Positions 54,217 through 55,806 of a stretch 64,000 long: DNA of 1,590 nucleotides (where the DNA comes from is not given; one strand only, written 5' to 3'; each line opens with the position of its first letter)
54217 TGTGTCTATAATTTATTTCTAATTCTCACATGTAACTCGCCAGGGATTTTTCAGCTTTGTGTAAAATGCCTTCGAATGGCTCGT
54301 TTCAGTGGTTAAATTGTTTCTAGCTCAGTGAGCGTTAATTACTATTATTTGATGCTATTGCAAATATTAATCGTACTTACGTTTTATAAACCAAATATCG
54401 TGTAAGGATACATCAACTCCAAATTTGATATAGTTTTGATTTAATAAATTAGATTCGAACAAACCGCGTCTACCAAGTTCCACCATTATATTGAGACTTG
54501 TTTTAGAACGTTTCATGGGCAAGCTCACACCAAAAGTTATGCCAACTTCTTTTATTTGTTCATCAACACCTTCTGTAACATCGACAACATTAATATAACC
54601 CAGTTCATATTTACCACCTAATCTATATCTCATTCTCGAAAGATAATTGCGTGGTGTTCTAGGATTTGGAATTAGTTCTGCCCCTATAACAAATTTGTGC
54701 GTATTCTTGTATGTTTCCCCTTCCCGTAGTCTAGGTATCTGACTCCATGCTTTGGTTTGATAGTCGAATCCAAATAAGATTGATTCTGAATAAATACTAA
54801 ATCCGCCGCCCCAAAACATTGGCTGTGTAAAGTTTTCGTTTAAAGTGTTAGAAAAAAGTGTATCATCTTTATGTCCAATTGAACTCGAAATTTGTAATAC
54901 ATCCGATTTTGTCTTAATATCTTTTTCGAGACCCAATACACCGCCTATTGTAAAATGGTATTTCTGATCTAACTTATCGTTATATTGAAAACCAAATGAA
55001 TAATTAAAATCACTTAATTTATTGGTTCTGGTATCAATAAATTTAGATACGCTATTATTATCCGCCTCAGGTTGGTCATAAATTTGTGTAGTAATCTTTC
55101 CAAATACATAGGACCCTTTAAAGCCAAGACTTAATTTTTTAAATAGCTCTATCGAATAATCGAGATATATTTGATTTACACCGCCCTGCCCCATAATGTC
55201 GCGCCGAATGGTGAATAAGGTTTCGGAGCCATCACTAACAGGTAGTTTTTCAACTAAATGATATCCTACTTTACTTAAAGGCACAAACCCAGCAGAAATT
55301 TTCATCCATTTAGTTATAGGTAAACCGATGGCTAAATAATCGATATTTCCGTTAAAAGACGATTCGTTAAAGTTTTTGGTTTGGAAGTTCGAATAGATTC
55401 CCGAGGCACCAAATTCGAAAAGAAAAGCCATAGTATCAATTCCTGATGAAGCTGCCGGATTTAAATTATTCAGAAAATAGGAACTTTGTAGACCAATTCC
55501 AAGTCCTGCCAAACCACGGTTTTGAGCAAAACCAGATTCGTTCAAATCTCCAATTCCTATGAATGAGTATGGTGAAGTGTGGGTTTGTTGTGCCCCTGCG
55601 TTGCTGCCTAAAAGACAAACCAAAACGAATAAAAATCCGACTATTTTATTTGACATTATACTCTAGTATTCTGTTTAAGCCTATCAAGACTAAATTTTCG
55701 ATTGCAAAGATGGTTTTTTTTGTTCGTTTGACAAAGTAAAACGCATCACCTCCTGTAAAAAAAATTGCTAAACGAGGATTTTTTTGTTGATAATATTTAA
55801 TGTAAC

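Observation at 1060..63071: Dense dispersed intergenic repeat family (at least 16 copies in 64 kb) with a conserved hairpin head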

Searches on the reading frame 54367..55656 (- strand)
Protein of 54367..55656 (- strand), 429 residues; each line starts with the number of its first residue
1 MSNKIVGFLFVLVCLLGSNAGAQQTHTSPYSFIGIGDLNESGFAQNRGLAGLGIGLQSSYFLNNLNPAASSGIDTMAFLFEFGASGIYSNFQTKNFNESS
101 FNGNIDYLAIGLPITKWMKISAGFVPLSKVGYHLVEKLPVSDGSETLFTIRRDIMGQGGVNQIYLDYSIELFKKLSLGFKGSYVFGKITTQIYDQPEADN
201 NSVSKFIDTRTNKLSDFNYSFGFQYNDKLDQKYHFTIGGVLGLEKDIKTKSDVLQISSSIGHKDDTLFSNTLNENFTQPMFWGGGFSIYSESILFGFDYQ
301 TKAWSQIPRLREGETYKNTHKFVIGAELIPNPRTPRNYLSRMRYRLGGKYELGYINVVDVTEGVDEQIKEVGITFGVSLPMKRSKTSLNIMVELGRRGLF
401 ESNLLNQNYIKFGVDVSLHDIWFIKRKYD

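Call 52: find_encoding_contigs(protein=window:54367-55656:-, flank=10000, max_places=1)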
Protein window:54367-55656:- (429 aa): 18 contigs read that carry it; 1 place shown.
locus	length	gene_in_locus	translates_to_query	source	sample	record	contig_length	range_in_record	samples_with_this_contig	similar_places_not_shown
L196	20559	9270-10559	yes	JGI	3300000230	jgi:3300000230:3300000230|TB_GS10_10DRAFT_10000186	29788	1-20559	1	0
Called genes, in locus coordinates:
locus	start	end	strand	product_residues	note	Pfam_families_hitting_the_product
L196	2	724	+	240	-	?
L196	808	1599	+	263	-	PF13828:DUF4190 (faint)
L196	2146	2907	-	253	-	PF12811:BaxI_1, PF01027:Bax1-I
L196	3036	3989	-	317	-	-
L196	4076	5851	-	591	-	PF25145:NfeD1b_N (faint), PF01343:Peptidase_S49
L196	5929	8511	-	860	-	PF00072:Response_reg (faint), PF13596:PAS_10 (faint), PF00989:PAS (faint), PF08448:PAS_4 (faint), PF13426:PAS_9 (weak), PF08447:PAS_3, PF13426:PAS_9 (weak), PF08447:PAS_3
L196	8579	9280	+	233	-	PF03309:Pan_kinase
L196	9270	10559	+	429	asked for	-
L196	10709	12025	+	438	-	-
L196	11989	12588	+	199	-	PF06835:LptC (weak)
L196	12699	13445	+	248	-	PF00106:adh_short, PF08659:KR, PF13561:adh_short_C2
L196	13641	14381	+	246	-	PF01497:Peripla_BP_2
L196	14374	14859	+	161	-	PF01467:CTP_transf_like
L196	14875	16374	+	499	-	-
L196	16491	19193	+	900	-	-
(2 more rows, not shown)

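Call 77: search_protein_families(library=pfam, proteins=[window:54367-55656:-], max_evalue=0.01)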
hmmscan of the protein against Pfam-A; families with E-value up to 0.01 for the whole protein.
window:54367-55656:- (429 aa): 0 families
